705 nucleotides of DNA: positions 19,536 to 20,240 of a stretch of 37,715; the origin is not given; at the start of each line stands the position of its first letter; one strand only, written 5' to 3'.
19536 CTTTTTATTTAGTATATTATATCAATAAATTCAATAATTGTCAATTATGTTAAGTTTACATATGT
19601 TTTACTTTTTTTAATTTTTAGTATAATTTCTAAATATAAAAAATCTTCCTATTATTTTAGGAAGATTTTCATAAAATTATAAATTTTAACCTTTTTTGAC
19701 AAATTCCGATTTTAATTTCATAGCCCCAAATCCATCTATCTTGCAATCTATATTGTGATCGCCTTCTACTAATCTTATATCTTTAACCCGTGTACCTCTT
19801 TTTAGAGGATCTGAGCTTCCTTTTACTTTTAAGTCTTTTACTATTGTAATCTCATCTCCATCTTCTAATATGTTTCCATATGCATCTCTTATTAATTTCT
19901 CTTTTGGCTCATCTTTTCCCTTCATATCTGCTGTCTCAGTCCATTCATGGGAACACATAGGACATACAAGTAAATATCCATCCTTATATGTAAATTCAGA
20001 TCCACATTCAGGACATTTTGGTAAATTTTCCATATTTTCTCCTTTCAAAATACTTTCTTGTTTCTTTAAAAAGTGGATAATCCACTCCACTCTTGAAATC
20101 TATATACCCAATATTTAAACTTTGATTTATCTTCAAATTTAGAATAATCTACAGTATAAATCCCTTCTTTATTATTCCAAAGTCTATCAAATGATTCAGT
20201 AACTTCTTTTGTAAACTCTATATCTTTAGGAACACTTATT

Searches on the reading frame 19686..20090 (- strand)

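Call 30: search_protein_families(library=pfam, proteins=[window:19686-20090:-], max_evalue=0.001)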
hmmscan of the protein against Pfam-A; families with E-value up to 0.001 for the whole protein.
window:19686-20090:- (134 aa): 4 families
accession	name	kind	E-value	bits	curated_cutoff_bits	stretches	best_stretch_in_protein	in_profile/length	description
PF03831.20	YjdM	-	3.3e-32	110.6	23.2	1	67-133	1-68/69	PhnA domain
PF08274.17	Zn_Ribbon_YjdM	-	1.2e-15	57.6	30.8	1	23-51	2-30/30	PhnA Zinc-Ribbon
PF24445.1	DUF7564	-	0.00018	22.3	32.2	1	24-69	6-52/76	Family of unknown function (DUF7564)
PF08271.17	Zn_Ribbon_TF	-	0.00018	21.4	29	1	25-50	2-29/43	TFIIB zinc-binding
